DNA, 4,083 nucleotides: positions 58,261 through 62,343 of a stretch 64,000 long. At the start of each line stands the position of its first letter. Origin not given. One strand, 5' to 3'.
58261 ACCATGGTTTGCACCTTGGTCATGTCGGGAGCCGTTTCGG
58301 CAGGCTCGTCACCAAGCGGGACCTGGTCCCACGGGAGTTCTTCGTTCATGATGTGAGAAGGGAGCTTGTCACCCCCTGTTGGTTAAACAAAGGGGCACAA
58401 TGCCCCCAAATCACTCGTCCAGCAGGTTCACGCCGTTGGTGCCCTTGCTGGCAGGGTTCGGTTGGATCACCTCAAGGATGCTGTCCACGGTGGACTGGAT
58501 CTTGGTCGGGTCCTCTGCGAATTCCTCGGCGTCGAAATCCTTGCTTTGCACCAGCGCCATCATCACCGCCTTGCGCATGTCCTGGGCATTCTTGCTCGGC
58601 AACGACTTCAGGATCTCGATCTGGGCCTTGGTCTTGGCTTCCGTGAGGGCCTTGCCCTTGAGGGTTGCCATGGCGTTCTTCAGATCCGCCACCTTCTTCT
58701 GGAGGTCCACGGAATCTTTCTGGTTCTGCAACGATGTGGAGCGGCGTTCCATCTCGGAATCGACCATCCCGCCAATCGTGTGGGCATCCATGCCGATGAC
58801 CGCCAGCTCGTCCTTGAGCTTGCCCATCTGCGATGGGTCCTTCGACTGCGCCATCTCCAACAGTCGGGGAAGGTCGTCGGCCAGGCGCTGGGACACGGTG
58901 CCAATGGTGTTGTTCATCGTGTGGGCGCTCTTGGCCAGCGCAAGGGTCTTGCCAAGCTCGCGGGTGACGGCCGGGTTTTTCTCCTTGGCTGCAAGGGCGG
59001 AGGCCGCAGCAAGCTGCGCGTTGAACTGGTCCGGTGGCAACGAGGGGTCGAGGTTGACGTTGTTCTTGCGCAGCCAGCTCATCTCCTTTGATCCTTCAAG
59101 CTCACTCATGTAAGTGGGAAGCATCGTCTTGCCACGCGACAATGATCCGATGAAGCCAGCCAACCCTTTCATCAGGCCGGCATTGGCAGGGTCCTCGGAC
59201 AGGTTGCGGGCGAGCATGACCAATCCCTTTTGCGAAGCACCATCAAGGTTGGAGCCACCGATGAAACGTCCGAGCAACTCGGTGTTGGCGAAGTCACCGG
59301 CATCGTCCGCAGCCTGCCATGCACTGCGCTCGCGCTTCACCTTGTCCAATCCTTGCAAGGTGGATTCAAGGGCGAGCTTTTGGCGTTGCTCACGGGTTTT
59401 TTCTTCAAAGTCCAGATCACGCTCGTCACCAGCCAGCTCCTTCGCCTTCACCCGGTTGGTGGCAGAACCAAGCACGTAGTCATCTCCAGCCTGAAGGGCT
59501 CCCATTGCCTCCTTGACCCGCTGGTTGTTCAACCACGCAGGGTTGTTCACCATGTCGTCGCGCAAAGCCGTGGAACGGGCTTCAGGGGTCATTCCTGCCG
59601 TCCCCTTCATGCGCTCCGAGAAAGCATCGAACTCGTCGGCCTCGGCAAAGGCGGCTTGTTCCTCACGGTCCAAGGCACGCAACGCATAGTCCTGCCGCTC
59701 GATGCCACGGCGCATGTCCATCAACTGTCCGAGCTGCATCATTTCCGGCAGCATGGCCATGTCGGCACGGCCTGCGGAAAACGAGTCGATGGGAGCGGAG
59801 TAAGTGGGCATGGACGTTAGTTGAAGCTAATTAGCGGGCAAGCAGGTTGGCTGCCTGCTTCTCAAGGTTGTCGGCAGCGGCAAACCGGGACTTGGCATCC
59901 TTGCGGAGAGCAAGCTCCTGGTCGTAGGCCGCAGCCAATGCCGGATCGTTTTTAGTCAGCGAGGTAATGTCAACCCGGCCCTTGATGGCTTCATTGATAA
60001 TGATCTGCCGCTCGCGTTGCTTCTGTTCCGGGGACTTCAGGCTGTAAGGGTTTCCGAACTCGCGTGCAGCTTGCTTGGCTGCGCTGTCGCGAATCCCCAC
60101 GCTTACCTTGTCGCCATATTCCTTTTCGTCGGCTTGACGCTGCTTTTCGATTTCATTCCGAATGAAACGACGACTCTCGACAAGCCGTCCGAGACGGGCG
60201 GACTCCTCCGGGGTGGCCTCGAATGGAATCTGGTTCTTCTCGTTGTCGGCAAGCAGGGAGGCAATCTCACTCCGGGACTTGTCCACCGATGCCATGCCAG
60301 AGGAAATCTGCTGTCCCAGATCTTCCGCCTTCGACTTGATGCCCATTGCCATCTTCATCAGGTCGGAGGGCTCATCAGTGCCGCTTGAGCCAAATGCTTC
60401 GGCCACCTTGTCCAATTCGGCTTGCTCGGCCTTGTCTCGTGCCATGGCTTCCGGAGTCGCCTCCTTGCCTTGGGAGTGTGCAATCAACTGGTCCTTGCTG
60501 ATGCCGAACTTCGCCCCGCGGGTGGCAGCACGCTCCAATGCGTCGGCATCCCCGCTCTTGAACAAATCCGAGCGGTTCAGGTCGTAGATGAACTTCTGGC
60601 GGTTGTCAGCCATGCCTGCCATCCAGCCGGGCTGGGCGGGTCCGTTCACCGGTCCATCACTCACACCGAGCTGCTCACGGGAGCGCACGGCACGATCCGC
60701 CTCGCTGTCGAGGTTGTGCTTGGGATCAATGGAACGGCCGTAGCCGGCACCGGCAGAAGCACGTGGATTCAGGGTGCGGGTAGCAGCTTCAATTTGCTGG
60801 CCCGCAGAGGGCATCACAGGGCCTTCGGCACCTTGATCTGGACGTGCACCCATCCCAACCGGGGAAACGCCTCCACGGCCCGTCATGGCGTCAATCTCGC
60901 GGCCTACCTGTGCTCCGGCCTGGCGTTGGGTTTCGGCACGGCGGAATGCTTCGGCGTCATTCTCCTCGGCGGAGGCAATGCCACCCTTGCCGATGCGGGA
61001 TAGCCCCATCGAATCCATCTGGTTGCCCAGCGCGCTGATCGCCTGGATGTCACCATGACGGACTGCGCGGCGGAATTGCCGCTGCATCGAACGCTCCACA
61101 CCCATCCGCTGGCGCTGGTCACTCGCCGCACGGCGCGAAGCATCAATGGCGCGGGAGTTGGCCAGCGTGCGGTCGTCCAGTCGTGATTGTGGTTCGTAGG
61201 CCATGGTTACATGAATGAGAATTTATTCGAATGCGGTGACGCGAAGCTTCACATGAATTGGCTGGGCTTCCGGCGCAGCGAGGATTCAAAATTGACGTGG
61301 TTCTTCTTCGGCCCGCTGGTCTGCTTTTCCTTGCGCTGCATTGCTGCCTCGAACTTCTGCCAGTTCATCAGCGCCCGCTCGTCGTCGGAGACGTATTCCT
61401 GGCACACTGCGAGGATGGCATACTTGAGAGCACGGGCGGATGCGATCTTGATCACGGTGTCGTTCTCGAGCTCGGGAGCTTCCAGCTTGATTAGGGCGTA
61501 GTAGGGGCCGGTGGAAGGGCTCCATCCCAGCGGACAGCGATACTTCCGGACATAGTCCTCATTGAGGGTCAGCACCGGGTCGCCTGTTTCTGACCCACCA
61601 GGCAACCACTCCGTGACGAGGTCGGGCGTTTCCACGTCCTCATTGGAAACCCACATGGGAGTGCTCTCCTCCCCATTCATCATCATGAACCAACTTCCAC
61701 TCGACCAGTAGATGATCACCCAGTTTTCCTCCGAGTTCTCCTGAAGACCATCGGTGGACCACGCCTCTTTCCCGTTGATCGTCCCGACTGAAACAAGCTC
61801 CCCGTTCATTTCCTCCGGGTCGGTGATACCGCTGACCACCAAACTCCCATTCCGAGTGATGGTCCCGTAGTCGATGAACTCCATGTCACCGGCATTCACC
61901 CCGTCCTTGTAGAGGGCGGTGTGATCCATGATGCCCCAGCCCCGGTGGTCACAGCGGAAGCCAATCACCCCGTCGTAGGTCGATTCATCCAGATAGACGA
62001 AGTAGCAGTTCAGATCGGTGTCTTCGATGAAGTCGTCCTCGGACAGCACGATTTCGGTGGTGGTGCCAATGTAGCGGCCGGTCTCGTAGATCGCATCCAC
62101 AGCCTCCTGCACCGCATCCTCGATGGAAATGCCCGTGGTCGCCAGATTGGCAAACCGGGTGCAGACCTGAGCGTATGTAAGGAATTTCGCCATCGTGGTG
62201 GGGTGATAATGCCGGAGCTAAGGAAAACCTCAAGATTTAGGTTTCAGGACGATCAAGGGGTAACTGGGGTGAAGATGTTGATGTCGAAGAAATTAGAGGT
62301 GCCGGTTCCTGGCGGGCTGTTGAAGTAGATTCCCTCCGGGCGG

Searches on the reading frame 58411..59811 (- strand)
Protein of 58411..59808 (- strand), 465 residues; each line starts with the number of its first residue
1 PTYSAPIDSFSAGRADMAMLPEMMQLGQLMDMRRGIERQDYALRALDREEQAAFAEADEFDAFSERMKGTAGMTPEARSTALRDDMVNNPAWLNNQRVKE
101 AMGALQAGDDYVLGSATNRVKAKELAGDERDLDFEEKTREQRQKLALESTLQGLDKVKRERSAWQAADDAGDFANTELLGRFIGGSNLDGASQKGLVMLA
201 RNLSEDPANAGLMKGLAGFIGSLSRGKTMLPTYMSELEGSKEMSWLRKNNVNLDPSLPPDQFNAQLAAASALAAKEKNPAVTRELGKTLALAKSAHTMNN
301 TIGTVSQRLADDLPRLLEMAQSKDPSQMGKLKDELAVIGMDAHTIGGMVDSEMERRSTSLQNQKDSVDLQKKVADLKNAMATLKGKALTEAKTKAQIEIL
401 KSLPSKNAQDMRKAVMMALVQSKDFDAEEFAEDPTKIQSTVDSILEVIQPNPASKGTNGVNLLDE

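Call 30: search_protein_families(library=pfam, proteins=[window:58411-59808:-], max_evalue=0.01)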
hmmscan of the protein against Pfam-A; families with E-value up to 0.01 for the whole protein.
window:58411-59808:- (465 aa): 1 family
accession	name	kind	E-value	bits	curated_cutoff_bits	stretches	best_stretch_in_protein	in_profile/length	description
PF16697.10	Yop-YscD_cpl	-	0.0071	17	33.2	0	76-117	46-87/94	Inner membrane component of T3SS, cytoplasmic domain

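Call 72: search_protein_families(library=phrogs, proteins=[window:58414-59811:-], max_evalue=0.001)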
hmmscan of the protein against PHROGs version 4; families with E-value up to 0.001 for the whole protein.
window:58414-59811:- (466 aa): 0 families

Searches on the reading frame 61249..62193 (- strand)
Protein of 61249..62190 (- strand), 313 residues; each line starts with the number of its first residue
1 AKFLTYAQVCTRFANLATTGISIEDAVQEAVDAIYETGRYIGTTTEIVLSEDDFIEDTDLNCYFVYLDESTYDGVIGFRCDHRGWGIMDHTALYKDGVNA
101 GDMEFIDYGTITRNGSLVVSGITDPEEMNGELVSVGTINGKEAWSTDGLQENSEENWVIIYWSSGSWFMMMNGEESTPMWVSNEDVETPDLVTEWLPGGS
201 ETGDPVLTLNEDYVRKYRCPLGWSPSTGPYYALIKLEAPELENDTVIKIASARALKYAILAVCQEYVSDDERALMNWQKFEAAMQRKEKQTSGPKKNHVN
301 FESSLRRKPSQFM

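Call 30: search_protein_families(library=pfam, proteins=[window:61249-62190:-], max_evalue=0.01)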
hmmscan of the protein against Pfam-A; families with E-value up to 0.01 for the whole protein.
window:61249-62190:- (313 aa): 1 family
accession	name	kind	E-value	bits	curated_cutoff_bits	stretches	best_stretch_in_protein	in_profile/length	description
PF24175.2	SU10_adaptor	-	0.0013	19.6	27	0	241-291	133-184/194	SU10 adaptor protein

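Call 72: search_protein_families(library=phrogs, proteins=[window:61252-62193:-], max_evalue=0.001)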
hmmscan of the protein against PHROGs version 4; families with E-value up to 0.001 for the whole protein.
window:61252-62193:- (314 aa): 0 families
